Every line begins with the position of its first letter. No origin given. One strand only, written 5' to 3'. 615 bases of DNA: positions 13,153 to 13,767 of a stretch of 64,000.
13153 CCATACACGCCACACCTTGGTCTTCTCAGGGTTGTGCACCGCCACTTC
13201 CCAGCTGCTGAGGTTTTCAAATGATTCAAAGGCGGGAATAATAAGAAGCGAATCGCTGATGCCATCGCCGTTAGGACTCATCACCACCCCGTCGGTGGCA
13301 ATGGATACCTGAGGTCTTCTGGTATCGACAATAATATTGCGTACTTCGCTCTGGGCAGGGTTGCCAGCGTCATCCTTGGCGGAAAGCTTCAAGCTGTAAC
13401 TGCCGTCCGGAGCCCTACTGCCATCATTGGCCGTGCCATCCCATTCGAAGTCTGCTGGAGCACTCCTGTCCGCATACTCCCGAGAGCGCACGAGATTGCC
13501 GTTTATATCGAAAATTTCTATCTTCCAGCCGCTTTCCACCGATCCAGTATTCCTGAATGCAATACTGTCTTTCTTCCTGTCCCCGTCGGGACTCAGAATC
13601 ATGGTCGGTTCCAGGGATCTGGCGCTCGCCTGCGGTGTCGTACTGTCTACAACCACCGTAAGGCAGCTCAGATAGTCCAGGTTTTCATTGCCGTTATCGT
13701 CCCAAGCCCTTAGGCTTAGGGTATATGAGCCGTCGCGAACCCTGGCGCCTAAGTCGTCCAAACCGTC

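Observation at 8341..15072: Single 2243-aa polypeptide joining a predicted outer-membrane barrel, 16 Ig-like spacers and an OmpA peptidoglycan anchor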

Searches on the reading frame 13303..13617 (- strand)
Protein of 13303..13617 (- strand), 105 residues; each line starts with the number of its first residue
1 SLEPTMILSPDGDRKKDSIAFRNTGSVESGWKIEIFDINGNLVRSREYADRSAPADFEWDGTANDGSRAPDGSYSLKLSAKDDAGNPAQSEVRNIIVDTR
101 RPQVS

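Call 65: search_solved_structures(query=A3, max_evalue=0.01, show_alignments=2)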
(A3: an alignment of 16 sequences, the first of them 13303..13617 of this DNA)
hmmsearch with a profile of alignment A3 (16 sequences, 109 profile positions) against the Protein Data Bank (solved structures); distinct sequences matched with E-value up to 0.01: 18.
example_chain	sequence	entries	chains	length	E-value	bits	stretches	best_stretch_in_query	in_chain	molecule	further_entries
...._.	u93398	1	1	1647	4.8e-16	61.8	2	7-108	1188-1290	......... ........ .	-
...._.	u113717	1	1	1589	7.5e-16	61.1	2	7-108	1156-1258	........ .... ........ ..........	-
5xya_A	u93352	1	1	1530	7.9e-16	61.1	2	7-108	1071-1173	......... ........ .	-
5xxz_A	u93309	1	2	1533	8.3e-16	61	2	7-108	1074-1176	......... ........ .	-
7edd_A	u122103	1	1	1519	9.9e-16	60.8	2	7-108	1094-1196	C5a peptidase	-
31mr_B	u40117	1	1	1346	2.7e-15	59.4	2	7-108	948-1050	Cell envelope proteinase A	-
1xf1_A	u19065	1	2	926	2.9e-13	52.8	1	6-108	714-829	C5a peptidase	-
8bty_A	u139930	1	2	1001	3.1e-13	52.7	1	6-108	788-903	C5a peptidase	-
3eif_A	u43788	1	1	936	1e-12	51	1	6-108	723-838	C5a peptidase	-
7yzx_A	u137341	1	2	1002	1.1e-12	50.9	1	6-108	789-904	C5a peptidase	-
7bj3_A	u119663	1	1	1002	1.1e-12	50.9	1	6-108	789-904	C5a peptidase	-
2yn3_A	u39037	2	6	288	6.1e-09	38.9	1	73-104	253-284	PUTATIVE INNER MEMBRANE PROTEIN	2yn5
7eh9_A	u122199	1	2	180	7.2e-06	29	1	28-85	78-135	Basal-body rod modification protein FlgD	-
7bhq_A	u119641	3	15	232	1.1e-05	28.5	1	28-85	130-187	Basal-body rod modification protein FlgD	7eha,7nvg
3c12_A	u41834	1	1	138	3e-05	27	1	35-96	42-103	Flagellar protein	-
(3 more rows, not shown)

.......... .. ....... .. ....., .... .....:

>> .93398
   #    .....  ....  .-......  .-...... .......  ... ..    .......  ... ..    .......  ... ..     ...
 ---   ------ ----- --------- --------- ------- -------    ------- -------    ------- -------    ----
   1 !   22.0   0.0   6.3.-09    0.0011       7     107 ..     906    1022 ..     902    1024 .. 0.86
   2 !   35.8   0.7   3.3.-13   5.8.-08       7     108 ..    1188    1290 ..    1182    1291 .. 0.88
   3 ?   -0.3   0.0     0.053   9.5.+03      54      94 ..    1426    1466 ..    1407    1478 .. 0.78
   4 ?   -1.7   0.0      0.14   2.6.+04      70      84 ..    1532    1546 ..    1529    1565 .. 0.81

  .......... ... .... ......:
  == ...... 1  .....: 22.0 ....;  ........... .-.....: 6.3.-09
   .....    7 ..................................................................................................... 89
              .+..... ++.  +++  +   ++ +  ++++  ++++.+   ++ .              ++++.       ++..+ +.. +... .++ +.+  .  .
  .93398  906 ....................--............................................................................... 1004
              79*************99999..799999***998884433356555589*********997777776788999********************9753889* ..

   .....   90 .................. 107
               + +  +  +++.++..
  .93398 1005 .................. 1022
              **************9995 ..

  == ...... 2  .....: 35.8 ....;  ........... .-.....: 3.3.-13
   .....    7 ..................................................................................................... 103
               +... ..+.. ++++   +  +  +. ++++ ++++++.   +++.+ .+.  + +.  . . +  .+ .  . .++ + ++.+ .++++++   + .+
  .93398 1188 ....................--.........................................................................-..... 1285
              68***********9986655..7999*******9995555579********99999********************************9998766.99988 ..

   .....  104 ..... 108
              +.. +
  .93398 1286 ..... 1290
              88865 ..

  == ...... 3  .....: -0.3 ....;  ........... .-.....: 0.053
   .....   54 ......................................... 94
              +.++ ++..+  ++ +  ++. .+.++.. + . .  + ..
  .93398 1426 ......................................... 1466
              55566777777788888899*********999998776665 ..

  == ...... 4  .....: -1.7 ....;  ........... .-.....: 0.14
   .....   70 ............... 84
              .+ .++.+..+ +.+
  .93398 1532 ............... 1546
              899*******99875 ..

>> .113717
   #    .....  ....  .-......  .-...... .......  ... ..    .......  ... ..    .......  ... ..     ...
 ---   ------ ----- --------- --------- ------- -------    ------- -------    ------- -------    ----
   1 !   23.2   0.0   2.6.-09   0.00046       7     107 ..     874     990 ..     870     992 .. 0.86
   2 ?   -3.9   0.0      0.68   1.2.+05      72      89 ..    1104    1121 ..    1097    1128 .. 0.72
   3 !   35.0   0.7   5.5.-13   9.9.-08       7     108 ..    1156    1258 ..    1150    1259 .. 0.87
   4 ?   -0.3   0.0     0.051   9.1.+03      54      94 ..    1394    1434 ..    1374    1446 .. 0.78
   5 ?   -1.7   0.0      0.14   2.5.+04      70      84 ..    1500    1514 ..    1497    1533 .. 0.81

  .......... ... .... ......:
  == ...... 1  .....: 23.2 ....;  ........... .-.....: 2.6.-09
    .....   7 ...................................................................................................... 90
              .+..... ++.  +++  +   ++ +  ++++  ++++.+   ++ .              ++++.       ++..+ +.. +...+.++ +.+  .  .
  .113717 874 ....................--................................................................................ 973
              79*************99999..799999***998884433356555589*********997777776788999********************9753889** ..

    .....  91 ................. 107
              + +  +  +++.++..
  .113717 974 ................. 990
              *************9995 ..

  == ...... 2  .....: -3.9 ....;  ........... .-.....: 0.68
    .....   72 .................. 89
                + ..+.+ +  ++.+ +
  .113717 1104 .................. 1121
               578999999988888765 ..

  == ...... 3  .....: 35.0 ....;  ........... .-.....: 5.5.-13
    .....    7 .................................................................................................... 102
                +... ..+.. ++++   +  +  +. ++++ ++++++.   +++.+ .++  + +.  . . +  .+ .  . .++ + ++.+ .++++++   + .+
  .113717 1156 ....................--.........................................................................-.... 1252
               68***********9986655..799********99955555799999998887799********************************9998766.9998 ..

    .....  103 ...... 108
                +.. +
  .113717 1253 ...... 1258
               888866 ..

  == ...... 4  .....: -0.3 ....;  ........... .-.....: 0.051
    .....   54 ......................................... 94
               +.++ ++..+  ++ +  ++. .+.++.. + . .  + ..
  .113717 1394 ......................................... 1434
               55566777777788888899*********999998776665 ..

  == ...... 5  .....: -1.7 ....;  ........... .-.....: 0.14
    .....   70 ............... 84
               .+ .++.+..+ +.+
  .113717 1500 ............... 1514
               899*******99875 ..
